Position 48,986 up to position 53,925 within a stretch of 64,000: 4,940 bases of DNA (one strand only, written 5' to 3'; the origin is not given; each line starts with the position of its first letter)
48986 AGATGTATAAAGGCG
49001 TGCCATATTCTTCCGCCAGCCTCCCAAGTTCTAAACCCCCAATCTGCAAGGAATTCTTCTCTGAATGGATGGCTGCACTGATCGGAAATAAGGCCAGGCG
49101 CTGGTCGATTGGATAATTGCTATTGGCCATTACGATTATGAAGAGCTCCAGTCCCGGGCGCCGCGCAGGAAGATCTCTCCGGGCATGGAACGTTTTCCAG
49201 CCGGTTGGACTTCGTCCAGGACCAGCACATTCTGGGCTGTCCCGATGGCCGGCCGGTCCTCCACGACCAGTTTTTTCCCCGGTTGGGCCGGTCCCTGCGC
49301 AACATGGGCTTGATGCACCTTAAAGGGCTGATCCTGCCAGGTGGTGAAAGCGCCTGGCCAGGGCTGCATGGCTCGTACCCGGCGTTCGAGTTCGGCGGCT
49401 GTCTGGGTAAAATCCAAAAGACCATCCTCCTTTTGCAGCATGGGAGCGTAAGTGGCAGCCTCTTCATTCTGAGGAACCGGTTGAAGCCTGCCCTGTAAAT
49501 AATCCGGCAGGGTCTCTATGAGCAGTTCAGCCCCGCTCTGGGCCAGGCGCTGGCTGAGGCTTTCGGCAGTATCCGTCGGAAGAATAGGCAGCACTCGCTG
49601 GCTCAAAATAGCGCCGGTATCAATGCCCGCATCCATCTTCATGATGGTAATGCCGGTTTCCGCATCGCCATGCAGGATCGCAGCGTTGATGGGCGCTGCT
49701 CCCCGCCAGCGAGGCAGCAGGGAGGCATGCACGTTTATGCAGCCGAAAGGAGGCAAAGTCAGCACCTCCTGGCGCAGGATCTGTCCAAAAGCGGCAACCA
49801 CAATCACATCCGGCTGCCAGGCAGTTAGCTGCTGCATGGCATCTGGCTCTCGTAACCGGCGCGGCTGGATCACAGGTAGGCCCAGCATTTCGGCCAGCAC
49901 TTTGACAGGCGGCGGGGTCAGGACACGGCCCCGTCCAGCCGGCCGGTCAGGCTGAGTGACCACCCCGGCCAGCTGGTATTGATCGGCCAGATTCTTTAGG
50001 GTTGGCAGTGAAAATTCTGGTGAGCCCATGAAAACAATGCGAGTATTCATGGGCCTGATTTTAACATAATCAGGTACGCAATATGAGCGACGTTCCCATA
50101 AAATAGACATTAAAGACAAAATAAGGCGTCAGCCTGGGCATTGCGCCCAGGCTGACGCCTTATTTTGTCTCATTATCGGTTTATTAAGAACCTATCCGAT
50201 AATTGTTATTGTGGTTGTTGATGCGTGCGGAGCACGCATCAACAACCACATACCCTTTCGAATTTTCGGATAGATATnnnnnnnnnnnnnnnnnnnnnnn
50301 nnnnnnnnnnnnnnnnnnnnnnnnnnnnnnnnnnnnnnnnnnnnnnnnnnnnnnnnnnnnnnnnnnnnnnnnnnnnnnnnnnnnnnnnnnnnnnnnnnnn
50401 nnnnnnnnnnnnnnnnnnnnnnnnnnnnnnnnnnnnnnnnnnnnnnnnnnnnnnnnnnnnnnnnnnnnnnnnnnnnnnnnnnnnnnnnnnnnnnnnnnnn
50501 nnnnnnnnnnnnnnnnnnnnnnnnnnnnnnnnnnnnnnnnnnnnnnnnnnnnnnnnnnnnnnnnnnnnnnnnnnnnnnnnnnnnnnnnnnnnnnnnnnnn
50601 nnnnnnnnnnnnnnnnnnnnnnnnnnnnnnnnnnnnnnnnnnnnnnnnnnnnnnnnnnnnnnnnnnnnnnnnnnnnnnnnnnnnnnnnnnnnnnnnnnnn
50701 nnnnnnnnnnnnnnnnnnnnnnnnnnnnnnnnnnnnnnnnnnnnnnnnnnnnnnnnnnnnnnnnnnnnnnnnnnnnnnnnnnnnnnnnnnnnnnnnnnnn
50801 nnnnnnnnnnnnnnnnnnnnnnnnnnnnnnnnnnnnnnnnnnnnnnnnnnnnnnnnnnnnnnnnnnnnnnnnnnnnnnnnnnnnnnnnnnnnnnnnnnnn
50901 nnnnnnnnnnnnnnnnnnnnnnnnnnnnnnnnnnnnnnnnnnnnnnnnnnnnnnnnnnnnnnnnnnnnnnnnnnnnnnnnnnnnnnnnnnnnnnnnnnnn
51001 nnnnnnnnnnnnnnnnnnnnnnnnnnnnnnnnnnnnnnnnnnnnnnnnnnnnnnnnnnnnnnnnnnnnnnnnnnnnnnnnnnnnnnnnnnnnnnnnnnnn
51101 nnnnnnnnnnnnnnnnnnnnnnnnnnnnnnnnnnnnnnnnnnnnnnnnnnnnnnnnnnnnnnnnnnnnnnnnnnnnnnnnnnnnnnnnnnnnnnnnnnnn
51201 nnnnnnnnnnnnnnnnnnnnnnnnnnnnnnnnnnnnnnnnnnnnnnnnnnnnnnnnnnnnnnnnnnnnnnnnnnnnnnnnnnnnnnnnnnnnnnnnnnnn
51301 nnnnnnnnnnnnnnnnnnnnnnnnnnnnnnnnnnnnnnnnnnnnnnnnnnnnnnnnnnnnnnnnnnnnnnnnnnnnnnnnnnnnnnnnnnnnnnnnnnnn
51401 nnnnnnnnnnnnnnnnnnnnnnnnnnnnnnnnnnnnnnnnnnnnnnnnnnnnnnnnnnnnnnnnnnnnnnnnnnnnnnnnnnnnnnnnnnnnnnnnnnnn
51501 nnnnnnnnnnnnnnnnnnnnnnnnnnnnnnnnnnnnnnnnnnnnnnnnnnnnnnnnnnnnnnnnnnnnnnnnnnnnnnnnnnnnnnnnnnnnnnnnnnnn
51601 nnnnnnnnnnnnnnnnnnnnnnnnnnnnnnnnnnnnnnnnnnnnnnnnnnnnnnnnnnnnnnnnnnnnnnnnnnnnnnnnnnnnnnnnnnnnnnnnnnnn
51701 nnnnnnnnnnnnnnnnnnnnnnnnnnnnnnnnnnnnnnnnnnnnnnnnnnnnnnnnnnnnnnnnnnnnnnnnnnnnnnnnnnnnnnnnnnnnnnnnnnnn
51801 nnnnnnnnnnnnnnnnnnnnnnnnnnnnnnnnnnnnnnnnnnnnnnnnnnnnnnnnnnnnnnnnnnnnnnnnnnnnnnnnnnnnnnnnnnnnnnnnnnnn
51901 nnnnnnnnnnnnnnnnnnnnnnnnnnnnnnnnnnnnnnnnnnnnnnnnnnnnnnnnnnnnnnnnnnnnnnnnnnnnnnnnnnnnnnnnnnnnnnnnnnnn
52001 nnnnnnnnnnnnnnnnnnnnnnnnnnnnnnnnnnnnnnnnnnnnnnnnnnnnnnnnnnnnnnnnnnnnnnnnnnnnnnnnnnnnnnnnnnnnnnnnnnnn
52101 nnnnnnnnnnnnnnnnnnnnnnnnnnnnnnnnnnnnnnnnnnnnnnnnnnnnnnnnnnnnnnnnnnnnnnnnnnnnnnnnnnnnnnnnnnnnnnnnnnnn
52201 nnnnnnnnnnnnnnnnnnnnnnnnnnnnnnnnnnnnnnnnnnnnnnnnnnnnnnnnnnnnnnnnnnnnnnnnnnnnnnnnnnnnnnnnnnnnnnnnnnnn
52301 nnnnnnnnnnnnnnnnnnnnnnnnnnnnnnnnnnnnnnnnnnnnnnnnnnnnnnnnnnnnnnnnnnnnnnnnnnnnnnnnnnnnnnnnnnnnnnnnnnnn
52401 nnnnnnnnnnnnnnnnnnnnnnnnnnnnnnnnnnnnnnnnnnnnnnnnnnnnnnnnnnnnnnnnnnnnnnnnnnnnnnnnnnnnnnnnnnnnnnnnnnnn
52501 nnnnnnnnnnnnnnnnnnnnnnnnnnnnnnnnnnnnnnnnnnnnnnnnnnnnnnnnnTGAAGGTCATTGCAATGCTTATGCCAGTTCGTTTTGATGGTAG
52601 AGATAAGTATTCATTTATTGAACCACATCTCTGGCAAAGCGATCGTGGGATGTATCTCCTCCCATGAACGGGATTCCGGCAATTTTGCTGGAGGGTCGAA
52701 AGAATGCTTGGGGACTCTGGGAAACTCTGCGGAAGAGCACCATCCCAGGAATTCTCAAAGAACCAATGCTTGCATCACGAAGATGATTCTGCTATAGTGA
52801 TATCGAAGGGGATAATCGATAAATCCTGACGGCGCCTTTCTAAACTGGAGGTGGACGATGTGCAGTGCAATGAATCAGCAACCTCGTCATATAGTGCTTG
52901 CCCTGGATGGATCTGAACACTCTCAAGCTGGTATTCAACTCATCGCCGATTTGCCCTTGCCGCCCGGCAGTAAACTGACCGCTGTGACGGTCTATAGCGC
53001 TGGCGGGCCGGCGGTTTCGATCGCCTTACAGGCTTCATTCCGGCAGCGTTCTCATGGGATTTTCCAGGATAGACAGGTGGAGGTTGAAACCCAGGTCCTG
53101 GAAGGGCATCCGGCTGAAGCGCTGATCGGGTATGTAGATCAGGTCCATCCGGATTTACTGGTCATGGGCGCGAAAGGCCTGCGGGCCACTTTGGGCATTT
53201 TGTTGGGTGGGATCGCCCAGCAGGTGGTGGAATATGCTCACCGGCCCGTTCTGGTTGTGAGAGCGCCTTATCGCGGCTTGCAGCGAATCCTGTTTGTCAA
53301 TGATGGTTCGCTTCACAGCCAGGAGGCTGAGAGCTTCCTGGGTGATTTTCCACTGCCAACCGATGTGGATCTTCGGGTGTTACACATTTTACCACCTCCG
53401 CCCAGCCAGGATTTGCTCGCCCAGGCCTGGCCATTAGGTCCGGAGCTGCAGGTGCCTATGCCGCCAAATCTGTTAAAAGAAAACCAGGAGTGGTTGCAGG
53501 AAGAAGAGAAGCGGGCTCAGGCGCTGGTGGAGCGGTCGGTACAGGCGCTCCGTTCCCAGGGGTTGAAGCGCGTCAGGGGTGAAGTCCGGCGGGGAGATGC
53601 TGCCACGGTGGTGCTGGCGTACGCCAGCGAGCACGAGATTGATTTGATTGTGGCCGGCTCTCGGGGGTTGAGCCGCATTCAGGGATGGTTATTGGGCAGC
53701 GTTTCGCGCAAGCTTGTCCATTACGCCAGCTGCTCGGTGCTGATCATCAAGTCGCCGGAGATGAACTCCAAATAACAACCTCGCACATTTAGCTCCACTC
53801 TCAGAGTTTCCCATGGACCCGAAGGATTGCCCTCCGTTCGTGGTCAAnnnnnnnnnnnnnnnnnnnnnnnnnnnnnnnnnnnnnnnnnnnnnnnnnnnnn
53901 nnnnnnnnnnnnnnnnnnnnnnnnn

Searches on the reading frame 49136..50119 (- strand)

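Call 12: search_protein_families(library=pfam, proteins=[window:49136-50119:-])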
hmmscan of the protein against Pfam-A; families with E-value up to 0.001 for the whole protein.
window:49136-50119:- (327 aa): 2 families
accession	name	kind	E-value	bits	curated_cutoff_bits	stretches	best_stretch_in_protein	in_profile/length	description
PF00551.24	Formyl_trans_N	-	4.2e-46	157.4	26.1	1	28-204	3-181/181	Formyl transferase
PF02911.23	Formyl_trans_C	-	7.8e-23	81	21.1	1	228-321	2-99/100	Formyl transferase, C-terminal domain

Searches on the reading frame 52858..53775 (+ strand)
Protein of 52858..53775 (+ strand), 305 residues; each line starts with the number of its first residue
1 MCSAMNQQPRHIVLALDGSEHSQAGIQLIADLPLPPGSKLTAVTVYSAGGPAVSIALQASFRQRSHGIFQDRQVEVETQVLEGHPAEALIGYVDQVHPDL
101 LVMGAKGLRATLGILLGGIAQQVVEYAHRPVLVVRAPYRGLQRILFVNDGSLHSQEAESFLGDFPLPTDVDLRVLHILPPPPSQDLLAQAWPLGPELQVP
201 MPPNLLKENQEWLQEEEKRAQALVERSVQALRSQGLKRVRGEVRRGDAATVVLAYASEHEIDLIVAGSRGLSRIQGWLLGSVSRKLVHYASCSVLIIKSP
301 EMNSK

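Call 12: search_protein_families(library=pfam, proteins=[window:52858-53775:+])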
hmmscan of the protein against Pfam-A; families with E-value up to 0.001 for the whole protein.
window:52858-53775:+ (305 aa): 1 family
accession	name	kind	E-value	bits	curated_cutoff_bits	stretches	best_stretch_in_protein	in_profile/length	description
PF00582.32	Usp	-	1.2e-47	162.4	24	2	142-298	3-141/141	Universal stress protein family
